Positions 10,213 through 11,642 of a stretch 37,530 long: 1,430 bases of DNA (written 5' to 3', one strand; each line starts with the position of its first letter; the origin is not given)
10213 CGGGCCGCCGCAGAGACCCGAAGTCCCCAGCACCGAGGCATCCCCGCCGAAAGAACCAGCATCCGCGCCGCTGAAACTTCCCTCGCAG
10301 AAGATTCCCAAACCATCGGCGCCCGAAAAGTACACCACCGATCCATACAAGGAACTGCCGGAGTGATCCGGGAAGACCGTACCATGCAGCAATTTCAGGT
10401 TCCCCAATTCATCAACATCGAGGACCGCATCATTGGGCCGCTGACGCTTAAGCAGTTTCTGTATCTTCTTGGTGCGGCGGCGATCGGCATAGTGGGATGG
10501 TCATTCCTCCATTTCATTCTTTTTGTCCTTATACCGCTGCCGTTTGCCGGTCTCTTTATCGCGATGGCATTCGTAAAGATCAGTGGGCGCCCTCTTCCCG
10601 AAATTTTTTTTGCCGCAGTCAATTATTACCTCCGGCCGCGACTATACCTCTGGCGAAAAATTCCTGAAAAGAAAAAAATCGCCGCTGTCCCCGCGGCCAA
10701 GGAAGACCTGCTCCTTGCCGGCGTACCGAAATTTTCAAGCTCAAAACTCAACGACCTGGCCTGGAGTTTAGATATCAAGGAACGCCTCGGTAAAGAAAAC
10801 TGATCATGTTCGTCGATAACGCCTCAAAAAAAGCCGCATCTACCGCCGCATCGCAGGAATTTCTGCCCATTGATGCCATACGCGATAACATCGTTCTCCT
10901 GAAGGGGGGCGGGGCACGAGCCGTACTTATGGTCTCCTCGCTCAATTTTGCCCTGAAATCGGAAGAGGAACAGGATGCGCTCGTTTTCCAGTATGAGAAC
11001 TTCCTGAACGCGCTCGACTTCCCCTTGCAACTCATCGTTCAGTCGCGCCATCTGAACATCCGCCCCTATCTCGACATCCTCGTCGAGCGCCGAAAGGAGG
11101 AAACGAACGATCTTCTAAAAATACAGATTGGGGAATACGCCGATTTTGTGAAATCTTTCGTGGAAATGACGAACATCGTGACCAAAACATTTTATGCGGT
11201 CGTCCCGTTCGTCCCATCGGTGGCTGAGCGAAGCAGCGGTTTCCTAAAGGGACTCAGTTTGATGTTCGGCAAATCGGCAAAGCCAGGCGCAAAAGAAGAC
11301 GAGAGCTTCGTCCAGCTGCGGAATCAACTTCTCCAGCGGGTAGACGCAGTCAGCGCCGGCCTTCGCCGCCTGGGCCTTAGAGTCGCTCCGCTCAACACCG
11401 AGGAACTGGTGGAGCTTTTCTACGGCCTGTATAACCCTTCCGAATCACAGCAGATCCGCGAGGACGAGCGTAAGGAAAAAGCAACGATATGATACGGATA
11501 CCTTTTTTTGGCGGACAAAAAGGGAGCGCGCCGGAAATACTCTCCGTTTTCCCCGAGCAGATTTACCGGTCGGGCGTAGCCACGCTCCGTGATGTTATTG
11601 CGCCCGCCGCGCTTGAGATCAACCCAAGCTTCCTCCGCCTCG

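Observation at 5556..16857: Chromosomal T4SS-like operon with no relaxase or coupling protein, and half its genes unassignable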

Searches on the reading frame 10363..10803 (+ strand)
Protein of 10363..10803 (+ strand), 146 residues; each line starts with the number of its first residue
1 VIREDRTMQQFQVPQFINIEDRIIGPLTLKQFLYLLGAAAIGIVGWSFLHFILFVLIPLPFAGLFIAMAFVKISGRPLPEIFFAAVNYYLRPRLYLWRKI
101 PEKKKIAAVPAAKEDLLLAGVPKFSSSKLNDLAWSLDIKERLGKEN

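Call 4: search_protein_families(library=pfam, proteins=[window:10363-10803:+], max_evalue=0.1)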
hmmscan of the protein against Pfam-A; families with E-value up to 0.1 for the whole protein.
window:10363-10803:+ (146 aa): 2 families
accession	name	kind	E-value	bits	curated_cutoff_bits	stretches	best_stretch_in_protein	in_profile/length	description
PF12666.12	PrgI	-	1.1e-09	39.2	27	1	14-94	3-88/91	PrgI family protein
PF06695.16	Sm_multidrug_ex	-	0.094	13.8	30.7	0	45-83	71-109/121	Putative small multi-drug export protein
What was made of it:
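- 10363..10803 (+): g5: PrgI/VirB3-family small membrane protein. The start is GTG at 10363 or ATG at 10384. PF12666 PrgI, E = 1.1e-9, 39.2 bits against a cut-off of 27 (call 4).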

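Call 5: search_protein_families(library=ncbifam, proteins=[window:10363-10803:+], max_evalue=0.1)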
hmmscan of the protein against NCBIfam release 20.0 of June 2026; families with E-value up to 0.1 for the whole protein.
window:10363-10803:+ (146 aa): 1 family
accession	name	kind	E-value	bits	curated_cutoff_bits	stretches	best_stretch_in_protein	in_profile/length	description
NF042935.1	SCO6880_fam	subfamily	0.00047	19.2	60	1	23-91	13-80/477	SCO6880 family protein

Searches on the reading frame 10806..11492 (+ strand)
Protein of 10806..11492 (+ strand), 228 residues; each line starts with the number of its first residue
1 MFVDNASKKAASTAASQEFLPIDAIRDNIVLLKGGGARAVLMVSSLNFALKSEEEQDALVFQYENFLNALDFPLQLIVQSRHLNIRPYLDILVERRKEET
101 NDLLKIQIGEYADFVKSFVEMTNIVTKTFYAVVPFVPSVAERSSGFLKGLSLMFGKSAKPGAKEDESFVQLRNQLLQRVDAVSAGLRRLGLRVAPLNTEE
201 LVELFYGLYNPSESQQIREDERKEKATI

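Call 4: search_protein_families(library=pfam, proteins=[window:10806-11492:+], max_evalue=0.1)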
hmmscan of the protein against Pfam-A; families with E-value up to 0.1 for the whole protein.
window:10806-11492:+ (228 aa): 0 families

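Call 5: search_protein_families(library=ncbifam, proteins=[window:10806-11492:+], max_evalue=0.1)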
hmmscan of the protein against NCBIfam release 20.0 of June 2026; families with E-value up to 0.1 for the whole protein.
window:10806-11492:+ (228 aa): 4 families
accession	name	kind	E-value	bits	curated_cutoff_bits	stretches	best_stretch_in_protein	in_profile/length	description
NF045975.1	VirB4_plasma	equivalog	1.5e-08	32.9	590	1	7-118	94-210/894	Mbov_0397 family ICE element conjugal transfer ATPase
NF042935.1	SCO6880_fam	subfamily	7.4e-05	21.9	60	1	150-224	228-301/477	SCO6880 family protein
NF045971.1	conju_CD1110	equivalog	0.00033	19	325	1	37-119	23-104/752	VirB4-like conjugal transfer ATPase, CD1110 family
NF041427.1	TrsD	subfamily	0.0006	19.7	200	1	17-130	16-139/201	TrsD/TraD family conjugative transfer protein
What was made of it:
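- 10806..11492 (+): g6: TrsD-like protein, the detached N-terminal domain of VirB4. NCBIfam VirB4_plasma E = 1.5e-8 over profile positions 94-210, TrsD E = 6e-4, CD1110 positions 23-104 (call 5).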

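Call 58: search_solved_structures(query=window:10806-11492:+, max_evalue=1)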
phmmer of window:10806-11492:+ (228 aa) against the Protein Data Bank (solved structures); distinct sequences matched with E-value up to 1: 4.
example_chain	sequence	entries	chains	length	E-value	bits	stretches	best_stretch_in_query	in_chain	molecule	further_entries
3v5o_A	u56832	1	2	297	0.47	13.1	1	25-117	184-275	Dihydropteroate synthase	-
1tws_A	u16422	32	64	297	0.54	12.9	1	25-117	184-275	DHPS, Dihydropteroate synthase | Dihydropteroate synthase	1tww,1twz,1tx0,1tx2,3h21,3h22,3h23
12td_A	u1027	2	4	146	0.66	12.6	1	106-188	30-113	De novo designed salen-binding enzyme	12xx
8exf_B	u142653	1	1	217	0.75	12.4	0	36-92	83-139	BCCIPa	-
